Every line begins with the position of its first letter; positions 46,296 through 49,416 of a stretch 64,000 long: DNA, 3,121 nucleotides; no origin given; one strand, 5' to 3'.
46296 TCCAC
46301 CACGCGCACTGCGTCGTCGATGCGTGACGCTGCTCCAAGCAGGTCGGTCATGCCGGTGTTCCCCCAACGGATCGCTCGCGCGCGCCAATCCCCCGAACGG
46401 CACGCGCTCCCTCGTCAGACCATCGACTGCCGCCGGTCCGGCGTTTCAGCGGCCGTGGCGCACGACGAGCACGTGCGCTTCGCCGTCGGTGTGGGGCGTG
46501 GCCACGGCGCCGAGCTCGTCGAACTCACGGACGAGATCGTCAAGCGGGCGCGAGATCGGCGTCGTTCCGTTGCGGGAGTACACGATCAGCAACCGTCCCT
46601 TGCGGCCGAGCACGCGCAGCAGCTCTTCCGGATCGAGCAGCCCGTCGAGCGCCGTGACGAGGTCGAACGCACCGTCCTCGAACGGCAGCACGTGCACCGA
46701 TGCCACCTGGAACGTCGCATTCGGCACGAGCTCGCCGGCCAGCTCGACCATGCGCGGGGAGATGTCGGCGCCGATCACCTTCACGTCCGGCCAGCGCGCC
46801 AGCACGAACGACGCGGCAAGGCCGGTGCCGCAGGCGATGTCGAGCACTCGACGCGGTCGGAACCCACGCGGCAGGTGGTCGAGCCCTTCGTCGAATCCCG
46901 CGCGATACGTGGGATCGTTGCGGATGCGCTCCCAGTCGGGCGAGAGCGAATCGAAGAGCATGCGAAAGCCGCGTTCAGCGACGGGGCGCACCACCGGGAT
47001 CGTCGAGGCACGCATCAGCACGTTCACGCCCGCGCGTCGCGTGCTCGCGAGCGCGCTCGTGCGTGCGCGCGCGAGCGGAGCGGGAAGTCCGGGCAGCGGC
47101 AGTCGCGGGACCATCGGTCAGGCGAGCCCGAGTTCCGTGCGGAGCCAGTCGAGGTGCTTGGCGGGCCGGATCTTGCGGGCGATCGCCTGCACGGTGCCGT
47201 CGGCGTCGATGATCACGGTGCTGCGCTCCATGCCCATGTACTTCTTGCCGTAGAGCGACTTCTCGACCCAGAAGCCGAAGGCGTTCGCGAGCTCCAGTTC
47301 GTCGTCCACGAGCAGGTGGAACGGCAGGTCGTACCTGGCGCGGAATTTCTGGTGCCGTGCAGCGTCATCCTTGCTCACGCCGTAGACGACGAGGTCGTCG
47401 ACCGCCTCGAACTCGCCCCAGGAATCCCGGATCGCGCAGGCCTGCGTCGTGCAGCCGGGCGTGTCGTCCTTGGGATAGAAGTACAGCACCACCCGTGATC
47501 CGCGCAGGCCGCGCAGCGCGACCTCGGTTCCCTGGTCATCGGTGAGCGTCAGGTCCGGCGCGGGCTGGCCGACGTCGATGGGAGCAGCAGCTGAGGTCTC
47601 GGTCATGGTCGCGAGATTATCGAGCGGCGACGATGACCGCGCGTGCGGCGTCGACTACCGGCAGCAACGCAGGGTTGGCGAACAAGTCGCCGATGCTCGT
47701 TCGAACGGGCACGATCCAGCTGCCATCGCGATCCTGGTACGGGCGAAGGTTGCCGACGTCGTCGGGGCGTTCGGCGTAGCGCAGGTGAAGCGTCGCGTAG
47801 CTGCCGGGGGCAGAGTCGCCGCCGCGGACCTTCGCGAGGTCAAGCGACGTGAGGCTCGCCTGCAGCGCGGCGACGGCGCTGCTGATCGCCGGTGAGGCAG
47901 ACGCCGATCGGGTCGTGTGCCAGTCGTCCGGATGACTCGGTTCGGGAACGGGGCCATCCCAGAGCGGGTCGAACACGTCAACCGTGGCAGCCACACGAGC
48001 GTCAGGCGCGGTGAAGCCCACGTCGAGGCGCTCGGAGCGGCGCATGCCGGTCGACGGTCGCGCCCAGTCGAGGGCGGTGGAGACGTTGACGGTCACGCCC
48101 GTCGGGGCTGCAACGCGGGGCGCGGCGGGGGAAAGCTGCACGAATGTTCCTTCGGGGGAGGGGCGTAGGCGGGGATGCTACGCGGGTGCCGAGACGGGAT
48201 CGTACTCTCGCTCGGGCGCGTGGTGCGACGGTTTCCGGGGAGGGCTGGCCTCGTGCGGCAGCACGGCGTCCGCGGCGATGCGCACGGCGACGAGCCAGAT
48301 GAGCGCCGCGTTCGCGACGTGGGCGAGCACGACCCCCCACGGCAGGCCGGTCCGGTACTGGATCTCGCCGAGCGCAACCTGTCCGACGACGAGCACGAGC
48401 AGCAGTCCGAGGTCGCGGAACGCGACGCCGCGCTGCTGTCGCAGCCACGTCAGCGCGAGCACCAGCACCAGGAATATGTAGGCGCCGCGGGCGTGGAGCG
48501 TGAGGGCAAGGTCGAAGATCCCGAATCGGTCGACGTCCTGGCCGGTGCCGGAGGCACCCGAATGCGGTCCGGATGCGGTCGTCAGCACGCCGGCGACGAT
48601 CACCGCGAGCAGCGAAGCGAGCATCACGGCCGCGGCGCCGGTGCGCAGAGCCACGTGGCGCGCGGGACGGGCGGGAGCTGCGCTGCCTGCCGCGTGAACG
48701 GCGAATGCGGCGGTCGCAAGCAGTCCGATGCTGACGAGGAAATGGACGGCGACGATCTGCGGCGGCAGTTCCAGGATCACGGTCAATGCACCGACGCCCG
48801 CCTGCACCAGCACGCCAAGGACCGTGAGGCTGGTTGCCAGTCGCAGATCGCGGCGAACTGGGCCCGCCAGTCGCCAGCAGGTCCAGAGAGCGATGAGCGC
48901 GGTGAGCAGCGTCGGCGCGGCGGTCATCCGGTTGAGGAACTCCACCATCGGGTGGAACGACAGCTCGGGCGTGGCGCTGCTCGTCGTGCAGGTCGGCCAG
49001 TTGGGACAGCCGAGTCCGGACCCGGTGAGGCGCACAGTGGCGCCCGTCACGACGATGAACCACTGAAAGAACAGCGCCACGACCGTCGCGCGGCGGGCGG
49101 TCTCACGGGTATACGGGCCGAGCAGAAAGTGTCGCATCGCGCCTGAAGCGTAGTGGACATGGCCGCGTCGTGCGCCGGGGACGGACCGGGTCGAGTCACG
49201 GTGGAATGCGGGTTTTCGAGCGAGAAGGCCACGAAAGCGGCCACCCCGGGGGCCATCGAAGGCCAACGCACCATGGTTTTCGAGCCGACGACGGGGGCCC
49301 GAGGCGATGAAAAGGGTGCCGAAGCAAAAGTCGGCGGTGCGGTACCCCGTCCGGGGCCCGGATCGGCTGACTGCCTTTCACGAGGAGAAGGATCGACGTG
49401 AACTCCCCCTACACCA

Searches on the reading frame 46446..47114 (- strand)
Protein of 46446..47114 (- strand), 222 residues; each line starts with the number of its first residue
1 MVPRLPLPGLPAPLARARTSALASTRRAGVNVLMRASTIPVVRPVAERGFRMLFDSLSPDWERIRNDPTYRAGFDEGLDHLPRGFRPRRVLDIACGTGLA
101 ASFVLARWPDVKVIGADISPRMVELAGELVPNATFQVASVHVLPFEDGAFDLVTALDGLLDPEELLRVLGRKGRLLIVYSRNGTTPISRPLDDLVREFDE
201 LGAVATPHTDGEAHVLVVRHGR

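Call 3: search_protein_families(library=pfam, proteins=[window:46446-47114:-], max_evalue=0.01)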
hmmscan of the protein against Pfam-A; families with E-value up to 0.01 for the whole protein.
window:46446-47114:- (222 aa): 7 families
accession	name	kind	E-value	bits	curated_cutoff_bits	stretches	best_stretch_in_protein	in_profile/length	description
PF13649.12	Methyltransf_25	-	2.7e-16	60.5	27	1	90-170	1-87/97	Methyltransferase domain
PF08241.18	Methyltransf_11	-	1.8e-12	48.2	21.2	1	91-163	1-74/95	Methyltransferase domain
PF13847.12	Methyltransf_31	-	3.8e-11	43.3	27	1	89-179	6-111/145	Methyltransferase domain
PF13489.12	Methyltransf_23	-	1.7e-08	34.8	27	1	81-167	17-102/164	Methyltransferase domain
PF08242.18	Methyltransf_12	-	2.8e-08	34.8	30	1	91-161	1-77/98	Methyltransferase domain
PF01209.24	Ubie_methyltran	-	3.2e-07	30.4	20.1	1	86-172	47-139/233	ubiE/COQ5 methyltransferase family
PF05175.20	MTS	-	2e-05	24.7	23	1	78-137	24-82/170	Methyltransferase small domain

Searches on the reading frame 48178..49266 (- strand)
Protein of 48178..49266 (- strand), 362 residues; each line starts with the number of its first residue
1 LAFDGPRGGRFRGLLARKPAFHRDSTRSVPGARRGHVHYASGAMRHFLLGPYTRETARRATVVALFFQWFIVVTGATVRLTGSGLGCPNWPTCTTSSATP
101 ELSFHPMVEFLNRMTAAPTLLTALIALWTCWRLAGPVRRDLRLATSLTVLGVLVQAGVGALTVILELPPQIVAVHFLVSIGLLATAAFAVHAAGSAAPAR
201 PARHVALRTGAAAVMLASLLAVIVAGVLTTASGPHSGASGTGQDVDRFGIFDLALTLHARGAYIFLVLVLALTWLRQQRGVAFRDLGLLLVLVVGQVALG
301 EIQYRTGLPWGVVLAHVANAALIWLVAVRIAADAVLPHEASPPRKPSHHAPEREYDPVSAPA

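Call 3: search_protein_families(library=pfam, proteins=[window:48178-49266:-], max_evalue=0.01)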
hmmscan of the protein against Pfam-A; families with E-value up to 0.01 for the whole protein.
window:48178-49266:- (362 aa): 1 family
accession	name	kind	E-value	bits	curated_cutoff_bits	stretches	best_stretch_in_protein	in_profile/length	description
PF02628.20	COX15-CtaA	-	2.8e-20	73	29.9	1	60-328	3-322/322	Cytochrome oxidase assembly protein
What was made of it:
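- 48178..49266 (-): ctaA (heme A synthase, COX15-CtaA): a conserved divergent neighbour of ccmE. Pfam PF02628 at 73 bits (call 3).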

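Call 4: search_protein_families(library=ncbifam, proteins=[window:48178-49266:-], max_evalue=0.01)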
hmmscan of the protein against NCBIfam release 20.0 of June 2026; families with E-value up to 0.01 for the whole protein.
window:48178-49266:- (362 aa): 1 family
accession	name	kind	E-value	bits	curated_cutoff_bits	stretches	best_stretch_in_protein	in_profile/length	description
NF045570.1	HemSynCtaAAlphapr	equivalog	9.2e-05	21.6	550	0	258-340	293-377/380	heme A synthase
